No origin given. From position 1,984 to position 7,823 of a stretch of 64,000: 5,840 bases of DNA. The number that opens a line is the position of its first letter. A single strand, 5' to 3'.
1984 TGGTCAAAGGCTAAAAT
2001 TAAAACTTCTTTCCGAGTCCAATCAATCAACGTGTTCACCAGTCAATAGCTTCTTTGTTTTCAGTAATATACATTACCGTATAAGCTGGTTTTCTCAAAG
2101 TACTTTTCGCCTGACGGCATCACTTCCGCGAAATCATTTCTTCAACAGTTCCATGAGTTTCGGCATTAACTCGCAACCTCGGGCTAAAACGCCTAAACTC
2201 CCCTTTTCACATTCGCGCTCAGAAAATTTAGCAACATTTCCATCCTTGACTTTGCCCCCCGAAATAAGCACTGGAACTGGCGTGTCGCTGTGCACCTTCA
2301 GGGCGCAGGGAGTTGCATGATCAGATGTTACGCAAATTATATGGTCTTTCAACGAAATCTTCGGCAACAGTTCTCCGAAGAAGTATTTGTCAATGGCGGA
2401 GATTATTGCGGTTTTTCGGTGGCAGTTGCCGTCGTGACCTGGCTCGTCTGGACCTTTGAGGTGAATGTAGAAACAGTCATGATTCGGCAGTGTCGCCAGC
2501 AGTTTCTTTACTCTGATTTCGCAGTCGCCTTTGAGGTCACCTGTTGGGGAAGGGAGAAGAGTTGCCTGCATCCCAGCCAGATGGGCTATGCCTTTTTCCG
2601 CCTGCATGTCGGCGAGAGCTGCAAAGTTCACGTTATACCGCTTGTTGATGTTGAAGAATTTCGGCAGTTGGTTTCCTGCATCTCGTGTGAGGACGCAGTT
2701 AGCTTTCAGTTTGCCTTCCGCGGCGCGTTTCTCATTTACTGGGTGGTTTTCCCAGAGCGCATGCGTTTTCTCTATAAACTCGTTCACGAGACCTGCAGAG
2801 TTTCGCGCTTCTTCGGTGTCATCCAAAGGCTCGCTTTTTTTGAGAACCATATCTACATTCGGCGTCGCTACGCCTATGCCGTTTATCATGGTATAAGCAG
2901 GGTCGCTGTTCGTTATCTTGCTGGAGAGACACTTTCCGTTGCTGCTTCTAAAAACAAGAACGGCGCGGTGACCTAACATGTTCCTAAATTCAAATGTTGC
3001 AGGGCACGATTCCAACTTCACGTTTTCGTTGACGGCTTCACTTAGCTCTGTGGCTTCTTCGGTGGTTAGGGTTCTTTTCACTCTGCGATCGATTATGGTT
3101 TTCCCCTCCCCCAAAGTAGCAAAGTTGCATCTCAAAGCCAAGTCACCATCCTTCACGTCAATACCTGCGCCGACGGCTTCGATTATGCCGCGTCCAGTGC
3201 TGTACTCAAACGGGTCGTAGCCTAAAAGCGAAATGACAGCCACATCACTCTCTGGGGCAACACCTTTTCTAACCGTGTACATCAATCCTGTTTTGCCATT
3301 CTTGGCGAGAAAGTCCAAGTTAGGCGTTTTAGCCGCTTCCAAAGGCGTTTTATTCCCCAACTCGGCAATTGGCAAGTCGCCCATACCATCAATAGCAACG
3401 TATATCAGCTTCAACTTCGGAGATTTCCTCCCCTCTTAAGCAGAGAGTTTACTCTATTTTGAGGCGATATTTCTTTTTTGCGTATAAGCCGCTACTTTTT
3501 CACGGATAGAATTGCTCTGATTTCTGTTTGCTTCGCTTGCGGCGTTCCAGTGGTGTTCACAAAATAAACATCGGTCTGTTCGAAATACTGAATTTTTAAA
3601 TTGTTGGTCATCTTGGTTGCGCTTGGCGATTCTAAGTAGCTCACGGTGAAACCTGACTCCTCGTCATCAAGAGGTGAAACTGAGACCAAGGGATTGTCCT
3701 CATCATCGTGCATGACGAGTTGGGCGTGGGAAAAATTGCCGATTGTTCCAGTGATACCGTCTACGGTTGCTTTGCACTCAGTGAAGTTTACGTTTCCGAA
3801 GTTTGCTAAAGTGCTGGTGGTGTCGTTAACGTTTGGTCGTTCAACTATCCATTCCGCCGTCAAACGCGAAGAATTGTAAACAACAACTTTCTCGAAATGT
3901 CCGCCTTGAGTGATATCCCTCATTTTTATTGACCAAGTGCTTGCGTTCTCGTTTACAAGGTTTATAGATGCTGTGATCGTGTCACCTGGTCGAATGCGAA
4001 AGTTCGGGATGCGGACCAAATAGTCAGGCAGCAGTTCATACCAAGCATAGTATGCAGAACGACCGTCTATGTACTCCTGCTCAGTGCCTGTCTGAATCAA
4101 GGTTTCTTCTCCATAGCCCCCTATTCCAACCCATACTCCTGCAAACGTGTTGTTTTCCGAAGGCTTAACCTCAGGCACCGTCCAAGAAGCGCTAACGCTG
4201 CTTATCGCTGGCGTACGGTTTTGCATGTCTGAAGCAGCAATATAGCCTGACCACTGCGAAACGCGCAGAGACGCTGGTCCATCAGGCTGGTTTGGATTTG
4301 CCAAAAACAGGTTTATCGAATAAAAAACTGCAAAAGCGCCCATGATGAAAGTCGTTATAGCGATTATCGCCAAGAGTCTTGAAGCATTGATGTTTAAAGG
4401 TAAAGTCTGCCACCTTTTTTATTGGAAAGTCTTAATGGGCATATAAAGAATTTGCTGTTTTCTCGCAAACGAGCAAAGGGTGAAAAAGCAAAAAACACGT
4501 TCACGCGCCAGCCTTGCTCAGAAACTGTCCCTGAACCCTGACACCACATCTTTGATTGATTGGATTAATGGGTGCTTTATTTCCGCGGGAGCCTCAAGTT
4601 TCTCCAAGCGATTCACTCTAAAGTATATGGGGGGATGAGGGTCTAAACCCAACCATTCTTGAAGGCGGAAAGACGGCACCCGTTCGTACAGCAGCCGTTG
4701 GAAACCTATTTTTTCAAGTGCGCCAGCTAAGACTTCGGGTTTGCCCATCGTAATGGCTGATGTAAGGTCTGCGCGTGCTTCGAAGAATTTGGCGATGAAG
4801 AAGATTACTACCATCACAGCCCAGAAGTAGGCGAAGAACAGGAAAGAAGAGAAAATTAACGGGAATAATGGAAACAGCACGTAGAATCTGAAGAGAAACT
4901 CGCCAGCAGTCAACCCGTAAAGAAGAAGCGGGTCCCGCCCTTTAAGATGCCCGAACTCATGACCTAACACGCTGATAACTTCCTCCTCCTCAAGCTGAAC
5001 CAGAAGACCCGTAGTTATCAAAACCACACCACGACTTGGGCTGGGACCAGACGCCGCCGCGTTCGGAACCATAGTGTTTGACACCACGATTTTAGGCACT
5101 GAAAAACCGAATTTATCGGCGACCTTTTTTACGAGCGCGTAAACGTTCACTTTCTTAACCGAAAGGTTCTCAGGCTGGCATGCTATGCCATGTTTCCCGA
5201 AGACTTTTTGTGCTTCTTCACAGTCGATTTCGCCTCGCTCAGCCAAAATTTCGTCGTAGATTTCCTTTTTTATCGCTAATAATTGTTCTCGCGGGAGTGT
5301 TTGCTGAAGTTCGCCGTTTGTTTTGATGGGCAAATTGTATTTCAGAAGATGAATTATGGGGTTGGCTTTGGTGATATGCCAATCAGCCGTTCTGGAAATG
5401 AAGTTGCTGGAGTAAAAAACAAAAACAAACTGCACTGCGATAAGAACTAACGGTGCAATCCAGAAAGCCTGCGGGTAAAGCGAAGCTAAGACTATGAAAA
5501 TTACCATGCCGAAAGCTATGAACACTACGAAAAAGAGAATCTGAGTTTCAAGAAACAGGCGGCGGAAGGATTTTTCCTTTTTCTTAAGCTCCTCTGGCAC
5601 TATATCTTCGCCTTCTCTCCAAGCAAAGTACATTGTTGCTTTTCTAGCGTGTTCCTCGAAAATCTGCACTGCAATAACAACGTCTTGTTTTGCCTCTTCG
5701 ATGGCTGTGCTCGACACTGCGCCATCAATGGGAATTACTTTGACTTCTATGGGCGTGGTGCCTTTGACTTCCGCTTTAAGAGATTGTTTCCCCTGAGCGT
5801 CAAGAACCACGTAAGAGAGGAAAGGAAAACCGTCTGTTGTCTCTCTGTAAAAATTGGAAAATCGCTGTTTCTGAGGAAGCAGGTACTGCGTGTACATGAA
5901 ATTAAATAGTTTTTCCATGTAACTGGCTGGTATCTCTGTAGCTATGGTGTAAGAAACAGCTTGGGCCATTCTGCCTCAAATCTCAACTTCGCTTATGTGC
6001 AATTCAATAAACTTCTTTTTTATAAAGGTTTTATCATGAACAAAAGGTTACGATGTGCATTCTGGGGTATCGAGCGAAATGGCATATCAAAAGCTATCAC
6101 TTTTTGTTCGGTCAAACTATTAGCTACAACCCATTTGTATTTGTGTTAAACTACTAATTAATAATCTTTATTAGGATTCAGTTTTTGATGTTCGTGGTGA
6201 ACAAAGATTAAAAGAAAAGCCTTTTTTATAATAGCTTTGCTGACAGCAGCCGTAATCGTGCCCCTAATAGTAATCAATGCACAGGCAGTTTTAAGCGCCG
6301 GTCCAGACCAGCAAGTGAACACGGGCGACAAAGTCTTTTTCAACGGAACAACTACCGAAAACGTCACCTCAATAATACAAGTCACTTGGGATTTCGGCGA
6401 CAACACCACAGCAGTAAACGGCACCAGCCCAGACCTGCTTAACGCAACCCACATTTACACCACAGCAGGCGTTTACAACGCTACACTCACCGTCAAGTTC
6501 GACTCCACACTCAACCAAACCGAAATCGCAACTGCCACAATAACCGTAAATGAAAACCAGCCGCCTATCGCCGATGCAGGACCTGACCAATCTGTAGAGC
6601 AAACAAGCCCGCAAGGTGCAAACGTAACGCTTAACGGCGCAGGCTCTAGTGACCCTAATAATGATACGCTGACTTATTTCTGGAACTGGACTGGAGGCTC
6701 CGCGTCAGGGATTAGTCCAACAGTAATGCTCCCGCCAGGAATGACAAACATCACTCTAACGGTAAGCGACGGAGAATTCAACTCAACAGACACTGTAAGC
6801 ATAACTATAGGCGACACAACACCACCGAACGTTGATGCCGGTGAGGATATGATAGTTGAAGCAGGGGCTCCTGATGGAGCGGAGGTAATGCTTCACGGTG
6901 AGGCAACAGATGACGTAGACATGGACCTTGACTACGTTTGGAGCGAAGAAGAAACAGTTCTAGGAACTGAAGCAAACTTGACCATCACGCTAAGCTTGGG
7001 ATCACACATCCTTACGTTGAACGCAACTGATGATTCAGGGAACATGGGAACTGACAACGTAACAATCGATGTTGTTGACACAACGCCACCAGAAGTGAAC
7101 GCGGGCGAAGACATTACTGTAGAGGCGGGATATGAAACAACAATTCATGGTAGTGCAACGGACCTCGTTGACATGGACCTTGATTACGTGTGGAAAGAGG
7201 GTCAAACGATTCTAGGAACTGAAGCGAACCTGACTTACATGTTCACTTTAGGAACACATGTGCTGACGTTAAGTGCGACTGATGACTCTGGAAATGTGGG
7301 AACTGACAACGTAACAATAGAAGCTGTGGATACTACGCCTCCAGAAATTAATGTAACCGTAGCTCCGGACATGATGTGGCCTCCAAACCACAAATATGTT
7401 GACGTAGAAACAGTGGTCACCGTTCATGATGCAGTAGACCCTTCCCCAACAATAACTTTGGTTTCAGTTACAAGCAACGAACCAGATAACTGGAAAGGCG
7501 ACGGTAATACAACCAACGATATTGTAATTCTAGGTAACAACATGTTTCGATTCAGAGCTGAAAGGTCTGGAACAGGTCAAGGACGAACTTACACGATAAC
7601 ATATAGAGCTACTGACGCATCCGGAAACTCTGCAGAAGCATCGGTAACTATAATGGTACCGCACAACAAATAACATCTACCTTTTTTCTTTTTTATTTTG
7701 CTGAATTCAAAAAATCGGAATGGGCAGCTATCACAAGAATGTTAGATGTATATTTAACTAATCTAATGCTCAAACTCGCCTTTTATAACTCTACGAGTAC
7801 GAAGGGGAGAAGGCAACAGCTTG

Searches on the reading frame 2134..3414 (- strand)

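Call 105: search_protein_families(library=ncbifam, proteins=[window:2134-3414:-], max_evalue=1e-10)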
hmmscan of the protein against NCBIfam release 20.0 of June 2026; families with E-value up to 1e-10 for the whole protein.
window:2134-3414:- (426 aa): 6 families
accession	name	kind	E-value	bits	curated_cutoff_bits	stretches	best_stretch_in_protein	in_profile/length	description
NF038358.1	phophono_PhpG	equivalog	2.6e-127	425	545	1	2-421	1-416/417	CMP-5'-phosphonoformate--3-phosphoglycerate phosphonoformyl transferase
TIGR00306.2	apgM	subfamily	1.5e-124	416.1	320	1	2-421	1-403/403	2,3-bisphosphoglycerate-independent phosphoglycerate mutase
NF003104.0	PRK04024.1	equivalog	1.2e-113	380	489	1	1-425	3-405/412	2,3-bisphosphoglycerate-independent phosphoglycerate mutase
NF003242.0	PRK04200.1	equivalog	9.1e-85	284.9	426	1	1-422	1-394/395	cofactor-independent phosphoglycerate mutase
TIGR02535.1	hyp_Hser_kinase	hypoth_equivalog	2.9e-84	283.2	446.3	1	1-421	1-396/397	proposed homoserine kinase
NF003160.0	PRK04135.1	equivalog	1.3e-81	274.3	468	1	2-421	17-392/403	2,3-bisphosphoglycerate-independent phosphoglycerate mutase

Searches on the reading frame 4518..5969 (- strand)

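Call 105: search_protein_families(library=ncbifam, proteins=[window:4518-5969:-], max_evalue=1e-10)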
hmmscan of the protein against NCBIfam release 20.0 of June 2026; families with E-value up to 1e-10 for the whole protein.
window:4518-5969:- (483 aa): 7 families
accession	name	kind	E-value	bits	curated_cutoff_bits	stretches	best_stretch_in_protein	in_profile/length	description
NF002669.0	PRK02391.1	equivalog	8.8e-20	71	341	1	275-422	78-240/298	zinc metalloprotease HtpX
NF002363.0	PRK01345.1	equivalog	2.4e-18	66.3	422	1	274-350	67-143/318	zinc metalloprotease HtpX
NF002826.0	PRK03001.1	equivalog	6.3e-17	61.6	369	1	273-348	67-142/285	zinc metalloprotease HtpX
NF002839.0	PRK03072.1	equivalog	2.3e-16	59.7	412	1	273-348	71-146/291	zinc metalloprotease HtpX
NF003425.0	PRK04897.1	equivalog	1.6e-13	50.5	355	1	273-346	79-152/298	zinc metalloprotease HtpX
NF002322.0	PRK01265.1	equivalog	1.7e-13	50.8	275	1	275-354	84-163/325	zinc metalloprotease HtpX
NF003965.0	PRK05457.1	equivalog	2.1e-12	47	245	0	272-346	75-149/285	protease HtpX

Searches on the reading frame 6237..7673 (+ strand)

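Call 105: search_protein_families(library=ncbifam, proteins=[window:6237-7673:+], max_evalue=1e-10)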
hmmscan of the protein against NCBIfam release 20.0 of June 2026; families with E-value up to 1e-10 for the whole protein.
window:6237-7673:+ (478 aa): 1 family
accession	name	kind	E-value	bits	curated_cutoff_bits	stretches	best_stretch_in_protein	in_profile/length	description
NF038112.1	myxo_dep_M36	subfamily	1.8e-20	71.8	1500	1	13-365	1186-1565/1604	myxosortase-dependent M36 family metallopeptidase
